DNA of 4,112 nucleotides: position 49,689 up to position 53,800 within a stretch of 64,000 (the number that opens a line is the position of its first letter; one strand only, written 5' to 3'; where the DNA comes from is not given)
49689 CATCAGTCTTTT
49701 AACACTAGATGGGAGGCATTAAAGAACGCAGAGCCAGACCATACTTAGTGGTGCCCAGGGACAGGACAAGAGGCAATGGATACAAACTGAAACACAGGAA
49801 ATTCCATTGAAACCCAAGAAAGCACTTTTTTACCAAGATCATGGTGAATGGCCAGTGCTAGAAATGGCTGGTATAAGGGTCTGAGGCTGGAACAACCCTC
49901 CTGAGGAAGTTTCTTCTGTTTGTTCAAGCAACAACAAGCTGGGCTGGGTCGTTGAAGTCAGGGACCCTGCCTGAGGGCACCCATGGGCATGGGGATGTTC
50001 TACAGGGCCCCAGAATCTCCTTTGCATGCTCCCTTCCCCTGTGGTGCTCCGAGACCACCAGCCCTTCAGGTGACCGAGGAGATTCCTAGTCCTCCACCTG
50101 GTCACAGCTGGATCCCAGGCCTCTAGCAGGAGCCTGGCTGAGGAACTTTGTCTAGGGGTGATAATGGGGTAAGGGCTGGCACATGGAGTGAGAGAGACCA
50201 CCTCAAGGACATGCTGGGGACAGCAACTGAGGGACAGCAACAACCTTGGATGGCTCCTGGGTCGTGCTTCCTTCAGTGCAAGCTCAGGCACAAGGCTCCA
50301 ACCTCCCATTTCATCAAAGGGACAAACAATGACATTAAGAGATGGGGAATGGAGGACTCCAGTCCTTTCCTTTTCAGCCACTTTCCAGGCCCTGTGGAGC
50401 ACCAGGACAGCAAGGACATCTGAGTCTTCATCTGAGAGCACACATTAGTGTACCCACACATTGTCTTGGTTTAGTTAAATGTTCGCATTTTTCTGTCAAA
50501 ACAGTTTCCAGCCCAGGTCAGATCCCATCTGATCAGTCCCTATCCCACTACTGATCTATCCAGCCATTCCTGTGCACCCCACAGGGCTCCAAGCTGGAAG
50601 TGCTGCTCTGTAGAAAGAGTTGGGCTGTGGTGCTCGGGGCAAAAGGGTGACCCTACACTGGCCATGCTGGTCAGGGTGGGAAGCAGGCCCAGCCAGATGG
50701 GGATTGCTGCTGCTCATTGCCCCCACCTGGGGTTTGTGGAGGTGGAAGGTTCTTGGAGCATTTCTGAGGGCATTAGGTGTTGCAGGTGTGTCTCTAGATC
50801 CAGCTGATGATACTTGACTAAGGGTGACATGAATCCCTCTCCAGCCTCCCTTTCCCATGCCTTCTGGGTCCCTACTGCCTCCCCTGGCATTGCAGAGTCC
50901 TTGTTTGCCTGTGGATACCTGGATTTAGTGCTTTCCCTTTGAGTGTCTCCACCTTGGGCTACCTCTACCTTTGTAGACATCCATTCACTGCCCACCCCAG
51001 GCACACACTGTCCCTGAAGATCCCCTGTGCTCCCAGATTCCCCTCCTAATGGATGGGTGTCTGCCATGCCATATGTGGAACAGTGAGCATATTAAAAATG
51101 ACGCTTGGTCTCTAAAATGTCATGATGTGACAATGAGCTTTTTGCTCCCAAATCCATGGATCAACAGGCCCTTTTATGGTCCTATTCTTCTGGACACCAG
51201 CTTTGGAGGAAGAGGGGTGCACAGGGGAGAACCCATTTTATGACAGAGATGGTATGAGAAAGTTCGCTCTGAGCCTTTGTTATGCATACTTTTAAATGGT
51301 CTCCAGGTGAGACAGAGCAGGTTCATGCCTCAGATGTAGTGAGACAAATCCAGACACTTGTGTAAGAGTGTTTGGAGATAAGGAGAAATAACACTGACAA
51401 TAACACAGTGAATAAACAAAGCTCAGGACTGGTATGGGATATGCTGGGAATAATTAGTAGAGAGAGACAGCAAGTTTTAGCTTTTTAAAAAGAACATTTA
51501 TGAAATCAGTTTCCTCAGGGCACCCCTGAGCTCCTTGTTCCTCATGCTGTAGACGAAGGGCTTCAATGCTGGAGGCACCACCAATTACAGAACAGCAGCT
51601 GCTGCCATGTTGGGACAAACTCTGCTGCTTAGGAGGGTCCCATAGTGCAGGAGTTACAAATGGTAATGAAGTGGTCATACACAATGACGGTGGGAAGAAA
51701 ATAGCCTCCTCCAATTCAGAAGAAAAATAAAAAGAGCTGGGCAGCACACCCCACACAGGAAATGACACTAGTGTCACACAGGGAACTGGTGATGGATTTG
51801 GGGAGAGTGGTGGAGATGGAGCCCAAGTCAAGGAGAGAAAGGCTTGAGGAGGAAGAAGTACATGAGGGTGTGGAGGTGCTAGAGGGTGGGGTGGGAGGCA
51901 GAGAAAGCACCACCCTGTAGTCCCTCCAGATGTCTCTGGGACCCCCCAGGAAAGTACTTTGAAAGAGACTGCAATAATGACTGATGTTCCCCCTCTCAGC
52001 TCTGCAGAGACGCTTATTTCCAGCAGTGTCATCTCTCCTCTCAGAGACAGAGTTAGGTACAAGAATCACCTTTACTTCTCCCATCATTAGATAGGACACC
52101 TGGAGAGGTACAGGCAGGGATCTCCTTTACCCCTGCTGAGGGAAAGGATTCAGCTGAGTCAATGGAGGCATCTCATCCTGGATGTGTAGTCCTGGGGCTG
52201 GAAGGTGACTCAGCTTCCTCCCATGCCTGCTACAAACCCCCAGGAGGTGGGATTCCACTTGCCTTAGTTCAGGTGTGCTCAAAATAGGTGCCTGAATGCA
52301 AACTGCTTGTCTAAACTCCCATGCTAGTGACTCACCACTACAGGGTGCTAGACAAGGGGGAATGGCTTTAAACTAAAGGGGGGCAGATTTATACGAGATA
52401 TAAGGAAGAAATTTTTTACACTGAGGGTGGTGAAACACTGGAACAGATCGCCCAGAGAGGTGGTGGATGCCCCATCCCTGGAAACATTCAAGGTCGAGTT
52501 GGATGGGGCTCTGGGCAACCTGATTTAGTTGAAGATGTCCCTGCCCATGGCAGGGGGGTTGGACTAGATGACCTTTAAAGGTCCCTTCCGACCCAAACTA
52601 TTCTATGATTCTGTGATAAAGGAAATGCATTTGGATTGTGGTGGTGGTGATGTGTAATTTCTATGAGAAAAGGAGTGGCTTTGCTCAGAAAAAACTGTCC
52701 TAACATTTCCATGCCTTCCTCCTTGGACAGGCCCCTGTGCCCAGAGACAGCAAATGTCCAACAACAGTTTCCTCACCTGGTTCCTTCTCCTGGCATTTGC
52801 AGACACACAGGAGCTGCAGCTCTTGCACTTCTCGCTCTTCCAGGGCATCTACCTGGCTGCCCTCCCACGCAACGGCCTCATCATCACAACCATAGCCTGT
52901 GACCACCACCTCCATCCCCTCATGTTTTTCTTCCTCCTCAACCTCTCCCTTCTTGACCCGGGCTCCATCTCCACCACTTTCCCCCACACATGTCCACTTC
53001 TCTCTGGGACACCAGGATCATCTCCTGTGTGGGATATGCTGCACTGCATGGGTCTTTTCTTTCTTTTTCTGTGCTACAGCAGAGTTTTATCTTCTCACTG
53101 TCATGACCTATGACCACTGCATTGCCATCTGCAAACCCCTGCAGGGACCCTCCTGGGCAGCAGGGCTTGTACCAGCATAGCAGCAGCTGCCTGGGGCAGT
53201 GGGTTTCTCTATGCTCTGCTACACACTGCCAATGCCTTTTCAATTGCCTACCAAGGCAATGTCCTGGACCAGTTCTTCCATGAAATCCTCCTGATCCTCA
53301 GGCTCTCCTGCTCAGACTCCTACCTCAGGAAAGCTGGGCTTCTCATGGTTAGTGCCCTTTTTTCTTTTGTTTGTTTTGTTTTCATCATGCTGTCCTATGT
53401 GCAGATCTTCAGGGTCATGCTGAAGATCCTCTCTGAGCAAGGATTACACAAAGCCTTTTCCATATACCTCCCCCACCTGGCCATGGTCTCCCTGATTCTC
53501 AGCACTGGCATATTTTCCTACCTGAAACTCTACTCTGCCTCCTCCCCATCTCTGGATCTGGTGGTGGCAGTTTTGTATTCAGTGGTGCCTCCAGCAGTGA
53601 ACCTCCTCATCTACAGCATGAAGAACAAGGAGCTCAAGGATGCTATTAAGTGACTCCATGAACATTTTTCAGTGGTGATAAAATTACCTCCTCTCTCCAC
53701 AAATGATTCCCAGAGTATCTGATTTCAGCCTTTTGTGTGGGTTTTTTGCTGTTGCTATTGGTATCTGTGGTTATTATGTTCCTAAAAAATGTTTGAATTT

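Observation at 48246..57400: Inverted segmental duplication (palindrome-like, centre about 52.4 kb) carrying an OR pseudogene and a CR1 in each arm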

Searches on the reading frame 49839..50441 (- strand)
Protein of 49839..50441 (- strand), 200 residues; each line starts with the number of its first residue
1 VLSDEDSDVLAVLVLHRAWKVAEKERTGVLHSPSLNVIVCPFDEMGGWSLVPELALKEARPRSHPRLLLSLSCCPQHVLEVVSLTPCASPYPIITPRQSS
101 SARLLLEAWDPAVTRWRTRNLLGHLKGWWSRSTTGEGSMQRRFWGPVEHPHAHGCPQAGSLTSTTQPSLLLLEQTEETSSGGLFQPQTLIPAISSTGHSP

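Call 11: search_protein_families(library=pfam, proteins=[window:49839-50441:-], max_evalue=0.01)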
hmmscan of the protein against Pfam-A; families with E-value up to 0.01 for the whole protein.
window:49839-50441:- (200 aa): 0 families

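Call 28: find_homologous_proteins(query=window:49839-50441:-, max_evalue=0.001)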
Query window:49839-50441:-: 424 candidates shared short words with the query, none scored E <= 0.001.

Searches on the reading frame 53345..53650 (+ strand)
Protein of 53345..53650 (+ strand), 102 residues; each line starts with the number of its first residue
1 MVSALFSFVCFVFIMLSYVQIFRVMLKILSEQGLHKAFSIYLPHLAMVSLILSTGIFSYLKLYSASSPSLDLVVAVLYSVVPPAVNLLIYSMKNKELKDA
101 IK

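Call 11: search_protein_families(library=pfam, proteins=[window:53345-53650:+], max_evalue=0.01)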
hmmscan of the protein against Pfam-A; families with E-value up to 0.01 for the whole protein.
seq(102 aa): 1 family
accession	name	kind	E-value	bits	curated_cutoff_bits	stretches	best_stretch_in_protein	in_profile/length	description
PF13853.12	7tm_4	-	2.5e-11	44.3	27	1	11-102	181-274/280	Olfactory receptor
